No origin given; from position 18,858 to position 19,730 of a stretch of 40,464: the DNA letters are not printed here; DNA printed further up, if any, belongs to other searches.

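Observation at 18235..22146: treS is translationally chained to three exported proteins resembling a lipoprotein cohesin scaffold, an unknown secreted protein and a dockerin protein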

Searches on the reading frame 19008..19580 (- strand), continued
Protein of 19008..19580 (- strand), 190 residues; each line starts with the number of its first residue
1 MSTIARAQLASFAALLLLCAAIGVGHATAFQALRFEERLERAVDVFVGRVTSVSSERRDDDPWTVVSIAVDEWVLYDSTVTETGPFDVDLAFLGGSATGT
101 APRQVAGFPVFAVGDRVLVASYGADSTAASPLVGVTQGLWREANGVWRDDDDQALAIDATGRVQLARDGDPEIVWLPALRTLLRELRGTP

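Call 72: search_solved_structures(query=A9, max_evalue=10, show_alignments=0)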
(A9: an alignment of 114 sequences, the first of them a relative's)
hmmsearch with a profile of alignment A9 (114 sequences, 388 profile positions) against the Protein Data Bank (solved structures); distinct sequences matched with E-value up to 10: 45.
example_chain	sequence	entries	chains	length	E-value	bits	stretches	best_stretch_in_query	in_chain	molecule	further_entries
2y3n_B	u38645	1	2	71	2.2e-10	43.1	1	304-353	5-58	CELLULOSOMAL FAMILY-48 PROCESSIVE GLYCOSIDE HYDROLASE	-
5lxv_B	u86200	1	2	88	5.5e-07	31.9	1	302-350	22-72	Carbohydrate-binding protein WP_009985128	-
1daq_A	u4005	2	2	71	9.2e-07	31.1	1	303-353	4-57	ENDOGLUCANASE SS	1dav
2mte_A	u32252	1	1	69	1.2e-06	30.7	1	303-353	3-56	Cellulose 1,4-beta-cellobiosidase (reducing end) CelS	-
2jnk_A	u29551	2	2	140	8.3e-05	24.7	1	302-352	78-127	Hyalurononglucosaminidase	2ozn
4fl4_A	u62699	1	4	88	0.00035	22.6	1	303-352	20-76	Glycoside hydrolase family 9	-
6kg9_A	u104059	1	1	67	0.0045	19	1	301-351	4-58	And cellulose-binding endoglucanase family 9 CelL ortholog dockerin domain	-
2ccl_B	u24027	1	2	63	0.0058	18.6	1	305-352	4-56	ENDO-1,4-BETA-XYLANASE Y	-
1ohz_B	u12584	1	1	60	0.015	17.2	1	306-352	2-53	ENDO-1,4-BETA-XYLANASE Y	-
6kgc_B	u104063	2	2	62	0.017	17.1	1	304-351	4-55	And cellulose-binding endoglucanase family 9 CelL ortholog dockerin domain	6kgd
6kge_D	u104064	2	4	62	0.017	17.1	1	304-351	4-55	And cellulose-binding endoglucanase family 9 CelL ortholog dockerin domain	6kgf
4u3s_B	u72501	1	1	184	0.019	17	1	309-355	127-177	Cellulosomal scaffoldin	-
9y6s_9S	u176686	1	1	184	0.022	16.7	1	301-351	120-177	Centrin, putative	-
3kf9_A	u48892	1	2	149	0.037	16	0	306-347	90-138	Caltractin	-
8x3a_A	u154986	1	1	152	0.05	15.6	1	307-352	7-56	Serine protease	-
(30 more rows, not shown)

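Call 74: search_protein_families(library=pfam, proteins=[P0262, P0289, P0265, P0277, P0200, P0208, P0187, P0237, P0290, P0296], max_evalue=0.1)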
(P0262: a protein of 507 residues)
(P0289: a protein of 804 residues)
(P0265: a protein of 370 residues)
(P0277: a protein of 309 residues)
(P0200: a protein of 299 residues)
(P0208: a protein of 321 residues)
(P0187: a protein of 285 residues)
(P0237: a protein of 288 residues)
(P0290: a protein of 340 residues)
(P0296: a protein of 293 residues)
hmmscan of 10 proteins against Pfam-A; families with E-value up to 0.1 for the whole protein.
P0262 (507 aa): 3 families
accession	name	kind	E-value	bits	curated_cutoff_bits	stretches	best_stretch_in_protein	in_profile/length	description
PF05572.19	Peptidase_M43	-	0.0048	17.3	23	1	360-388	55-86/152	Pregnancy-associated plasma protein-A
PF00413.30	Peptidase_M10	-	0.013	15.8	24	1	369-389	107-127/159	Matrixin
PF13688.12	Reprolysin_5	-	0.067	13.9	27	0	346-389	117-159/196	Metallo-peptidase family M12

P0289 (804 aa): 4 families
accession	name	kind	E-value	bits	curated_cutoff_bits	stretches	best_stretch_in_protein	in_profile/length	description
PF00041.27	fn3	-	0.0022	18.6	25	1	668-744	1-74/84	Fibronectin type III domain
PF01835.25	MG2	-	0.012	16.4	32.8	1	554-639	5-80/96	MG2 domain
PF14891.12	Peptidase_M91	-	0.022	15.6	25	1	445-492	73-114/176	Effector protein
PF00413.30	Peptidase_M10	-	0.023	15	24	1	464-527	102-158/159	Matrixin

P0265 (370 aa): 0 families

P0277 (309 aa): 4 families
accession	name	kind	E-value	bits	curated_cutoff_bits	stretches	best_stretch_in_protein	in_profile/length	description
PF00041.27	fn3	-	3.8e-10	40.3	25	2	230-303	2-72/84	Fibronectin type III domain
PF01108.23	Tissue_fac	-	0.00048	20.4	27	1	228-305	22-104/107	Tissue factor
PF16656.11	Pur_ac_phosph_N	-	0.018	16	30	0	137-202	7-64/93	Purple acid Phosphatase, N-terminal domain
PF10342.15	Kre9_KNH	-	0.092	13.9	24.6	0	142-208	10-82/94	Kre9/KNH-like N-terminal Ig-like domain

P0200 (299 aa): 0 families

P0208 (321 aa): 0 families

P0187 (285 aa): 0 families

P0237 (288 aa): 0 families

P0290 (340 aa): 0 families

P0296 (293 aa): 0 families

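Call 76: find_encoding_contigs(protein=P0262, flank=8000, max_places=3)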
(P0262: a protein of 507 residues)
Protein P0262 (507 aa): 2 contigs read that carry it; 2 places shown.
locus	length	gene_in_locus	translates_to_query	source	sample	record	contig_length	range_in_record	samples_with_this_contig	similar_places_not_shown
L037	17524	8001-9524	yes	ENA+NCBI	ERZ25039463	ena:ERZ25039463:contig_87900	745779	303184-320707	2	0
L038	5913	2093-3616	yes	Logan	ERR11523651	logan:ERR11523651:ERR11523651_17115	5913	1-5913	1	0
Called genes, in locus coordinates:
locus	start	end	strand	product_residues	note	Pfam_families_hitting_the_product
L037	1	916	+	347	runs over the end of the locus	PF01145:Band_7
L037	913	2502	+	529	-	PF00122:E1-E2_ATPase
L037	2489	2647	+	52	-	-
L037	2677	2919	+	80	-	-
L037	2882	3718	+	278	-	PF02535:Zip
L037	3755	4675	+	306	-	-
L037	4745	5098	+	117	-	-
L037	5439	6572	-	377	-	-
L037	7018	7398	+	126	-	PF05193:Peptidase_M16_C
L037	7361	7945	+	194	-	PF05193:Peptidase_M16_C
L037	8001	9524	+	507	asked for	-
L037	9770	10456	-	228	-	PF01476:LysM, PF01551:Peptidase_M23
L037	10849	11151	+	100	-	-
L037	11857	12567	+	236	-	-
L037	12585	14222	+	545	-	PF01297:ZnuA, PF00005:ABC_tran, PF13304:AAA_21 (weak)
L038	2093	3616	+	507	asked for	-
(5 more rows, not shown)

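Call 77: find_encoding_contigs(protein=P0180, flank=8000, max_places=2)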
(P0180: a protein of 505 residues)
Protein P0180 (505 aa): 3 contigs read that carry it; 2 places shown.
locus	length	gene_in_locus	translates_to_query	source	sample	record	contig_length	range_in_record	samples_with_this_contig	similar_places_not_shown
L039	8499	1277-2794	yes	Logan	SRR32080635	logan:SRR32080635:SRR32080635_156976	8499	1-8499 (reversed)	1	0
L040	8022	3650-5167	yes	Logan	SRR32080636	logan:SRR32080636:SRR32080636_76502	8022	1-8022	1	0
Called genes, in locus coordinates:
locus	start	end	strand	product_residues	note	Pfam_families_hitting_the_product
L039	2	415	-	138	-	?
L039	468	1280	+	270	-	PF05345:He_PIG (weak)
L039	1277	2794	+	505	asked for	-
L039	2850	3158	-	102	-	PF01329:Pterin_4a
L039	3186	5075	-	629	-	-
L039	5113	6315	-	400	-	PF00202:Aminotran_3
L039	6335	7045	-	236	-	PF00881:Nitroreductase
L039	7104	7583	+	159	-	PF13279:4HBT_2, PF03061:4HBT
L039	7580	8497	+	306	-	?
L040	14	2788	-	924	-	PF00128:Alpha-amylase (faint)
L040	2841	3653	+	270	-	PF05345:He_PIG (weak)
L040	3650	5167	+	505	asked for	-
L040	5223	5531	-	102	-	PF01329:Pterin_4a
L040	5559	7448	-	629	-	-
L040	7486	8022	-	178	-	?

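Call 90: fold_search(model_id=the predicted structure, library=viral)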
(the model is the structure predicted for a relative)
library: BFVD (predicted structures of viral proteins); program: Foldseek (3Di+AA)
matches with E <= 10: 198; with E <= 0.001: 1
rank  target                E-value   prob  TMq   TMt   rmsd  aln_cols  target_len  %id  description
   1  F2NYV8                8.6e-04  1.00  0.22  0.42   5.1       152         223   18  Complete DpAV4 genome [Diadromus pulchellus ascovirus 4a]
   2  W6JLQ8                2.6e-03  1.00  0.23  0.40  20.8       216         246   15  Zinc-dependent metalloprotease [Alphaentomopoxvirus acuprea]
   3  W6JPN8                4.2e-03  1.00  0.22  0.41   9.7       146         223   12  Peptidase M10 metallopeptidase domain-containing protein [Alphaentomopoxvirus acuprea]
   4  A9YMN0                8.6e-03  1.00  0.24  0.19   3.9       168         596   14  Matrix metalloprotease [Helicoverpa armigera granulovirus]
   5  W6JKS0                9.1e-03  1.00  0.22  0.42   3.9       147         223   14  Matrix metalloproteinase [Alphaentomopoxvirus acuprea]
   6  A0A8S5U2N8            2.5e-02  0.99  0.13  0.42   4.9        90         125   17  Uncharacterized protein [Podoviridae sp. ctCDM29]
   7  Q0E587                5.5e-02  1.00  0.22  0.26   3.7       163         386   16  Putative matrix metalloproteinase [Spodoptera frugiperda ascovirus 1a]
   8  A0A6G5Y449            6.9e-02  0.30  0.12  0.22  19.2       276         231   11  (no name in the UniProt tables at hand)
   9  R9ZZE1                8.1e-02  0.30  0.10  0.18  21.6       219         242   13  Uncharacterized protein [Cellulophaga phage phi17:2]
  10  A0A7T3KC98            1.1e-01  0.09  0.10  0.13  23.9       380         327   13  Uncharacterized protein [Arthrobacter phage Wollypog]
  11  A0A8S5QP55            1.2e-01  0.21  0.13  0.19  22.6       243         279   11  Baseplate protein [Siphoviridae sp. ctJ3t72]
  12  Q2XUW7                1.3e-01  0.82  0.20  0.21   7.2       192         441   12  (no name in the UniProt tables at hand)
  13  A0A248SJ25            1.3e-01  0.54  0.11  0.13  12.1       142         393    7  (no name in the UniProt tables at hand)
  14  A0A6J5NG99            1.4e-01  0.23  0.12  0.25  17.4       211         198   10  Uncharacterized protein [uncultured Caudovirales phage]
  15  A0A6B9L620            1.6e-01  0.87  0.09  0.22   5.7        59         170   14  Uncharacterized protein [Arthrobacter phage LilStuart]
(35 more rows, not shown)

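Call 93: find_encoding_contigs(protein=P0236, flank=5000, max_places=2)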
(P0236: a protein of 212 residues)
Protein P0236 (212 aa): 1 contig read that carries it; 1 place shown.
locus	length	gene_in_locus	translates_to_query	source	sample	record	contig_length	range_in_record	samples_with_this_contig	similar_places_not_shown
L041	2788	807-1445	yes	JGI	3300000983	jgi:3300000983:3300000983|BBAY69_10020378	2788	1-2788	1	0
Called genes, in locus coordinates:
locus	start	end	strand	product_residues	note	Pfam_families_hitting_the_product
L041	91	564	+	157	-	PF05345:He_PIG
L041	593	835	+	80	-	-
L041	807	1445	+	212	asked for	-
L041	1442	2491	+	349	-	-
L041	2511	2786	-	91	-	?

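Call 94: find_encoding_contigs(protein=P0160, flank=5000, max_places=2)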
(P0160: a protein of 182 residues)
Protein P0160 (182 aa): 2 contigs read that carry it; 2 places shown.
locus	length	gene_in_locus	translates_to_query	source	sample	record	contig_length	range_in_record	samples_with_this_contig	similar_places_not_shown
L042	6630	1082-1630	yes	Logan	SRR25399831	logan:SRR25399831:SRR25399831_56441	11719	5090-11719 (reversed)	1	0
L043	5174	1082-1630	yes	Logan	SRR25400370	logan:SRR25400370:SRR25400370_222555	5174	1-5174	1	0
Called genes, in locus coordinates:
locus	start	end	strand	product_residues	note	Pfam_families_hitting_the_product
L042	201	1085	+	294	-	PF05345:He_PIG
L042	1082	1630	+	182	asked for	-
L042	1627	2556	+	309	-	PF00404:Dockerin_1 (weak)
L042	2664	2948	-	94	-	PF01329:Pterin_4a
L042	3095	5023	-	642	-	-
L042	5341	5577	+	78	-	PF12837:Fer4_6 (faint), PF13237:Fer4_10 (weak), PF14697:Fer4_21 (faint), PF12838:Fer4_7 (weak), PF13187:Fer4_9 (weak), PF25160:LdpA_Fe-S-bd (weak), PF12797:Fer4_2 (weak), PF00037:Fer4, +2 more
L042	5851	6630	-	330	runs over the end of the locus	PF00248:Aldo_ket_red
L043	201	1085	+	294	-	PF05345:He_PIG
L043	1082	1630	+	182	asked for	-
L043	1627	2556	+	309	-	PF00404:Dockerin_1 (weak)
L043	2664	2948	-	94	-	PF01329:Pterin_4a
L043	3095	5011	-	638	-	-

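Call 95: find_encoding_contigs(protein=P0224, flank=5000, max_places=2)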
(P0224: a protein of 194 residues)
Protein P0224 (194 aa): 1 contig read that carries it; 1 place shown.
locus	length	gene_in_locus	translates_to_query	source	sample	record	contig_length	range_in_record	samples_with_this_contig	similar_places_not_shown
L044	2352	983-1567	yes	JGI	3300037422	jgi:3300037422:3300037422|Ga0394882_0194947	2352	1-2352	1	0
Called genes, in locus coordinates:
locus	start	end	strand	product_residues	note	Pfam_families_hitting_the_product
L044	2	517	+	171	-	?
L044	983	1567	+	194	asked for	-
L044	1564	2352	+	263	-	?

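Call 97: search_protein_families(library=pfam, proteins=[L044:1564-2352:+, L041:1442-2491:+, L042:1627-2556:+, L042:201-1085:+, L041:91-564:+, L044:983-1567:+], max_evalue=0.1)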
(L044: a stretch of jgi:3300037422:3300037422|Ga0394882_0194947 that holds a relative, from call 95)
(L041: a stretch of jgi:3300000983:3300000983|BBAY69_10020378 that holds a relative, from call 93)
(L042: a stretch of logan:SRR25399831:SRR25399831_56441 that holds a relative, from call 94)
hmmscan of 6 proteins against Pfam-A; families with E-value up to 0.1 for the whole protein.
L044:1564-2352:+ (263 aa): 5 families
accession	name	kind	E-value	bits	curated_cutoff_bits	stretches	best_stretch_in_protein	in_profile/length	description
PF00413.30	Peptidase_M10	-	5.5e-08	33.3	24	1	125-200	83-159/159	Matrixin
PF13583.11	Reprolysin_4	-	0.025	14.7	22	1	149-170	139-160/203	Metallo-peptidase family M12B Reprolysin-like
PF13582.12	Reprolysin_3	-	0.039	14.9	22.4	1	133-162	96-123/123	Metallo-peptidase family M12B Reprolysin-like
PF13688.12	Reprolysin_5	-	0.049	14.3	27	1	140-166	136-161/196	Metallo-peptidase family M12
PF16313.11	DUF4953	-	0.074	12.7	24.2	0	148-161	16-29/316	Met-zincin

L041:1442-2491:+ (349 aa): 2 families
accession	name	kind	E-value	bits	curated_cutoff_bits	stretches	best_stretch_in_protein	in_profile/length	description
PF00404.24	Dockerin_1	-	0.0098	16.5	22.9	1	206-252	2-53/57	Dockerin type I domain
PF00036.39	EF-hand_1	-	0.085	12.9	25.4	0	207-224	10-27/29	EF hand domain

L042:1627-2556:+ (309 aa): 2 families
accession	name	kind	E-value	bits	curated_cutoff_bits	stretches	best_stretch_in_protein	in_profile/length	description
PF00404.24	Dockerin_1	-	1.3e-06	29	22.9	2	167-213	2-53/57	Dockerin type I domain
PF00036.39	EF-hand_1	-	0.024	14.6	25.4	0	168-183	10-25/29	EF hand domain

L042:201-1085:+ (294 aa): 2 families
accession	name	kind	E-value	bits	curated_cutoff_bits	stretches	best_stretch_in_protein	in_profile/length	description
PF05345.18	He_PIG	-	5e-12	46.5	24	1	44-117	12-96/96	Putative Ig domain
PF07495.19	Y_Y_Y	-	0.014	15.7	26.6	1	87-117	33-63/65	Y_Y_Y domain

L041:91-564:+ (157 aa): 3 families
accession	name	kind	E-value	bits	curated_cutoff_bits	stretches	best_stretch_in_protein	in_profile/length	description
PF05345.18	He_PIG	-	3.2e-10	40.7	24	1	38-106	8-87/96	Putative Ig domain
PF24908.1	Ig_SIBA-E_2nd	-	0.0072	16.9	27.8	1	70-116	42-89/117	Integrin beta-like protein A-E, second Ig-like domain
PF07495.19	Y_Y_Y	-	0.022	15.1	26.6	1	56-115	4-62/65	Y_Y_Y domain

L044:983-1567:+ (194 aa): 0 families
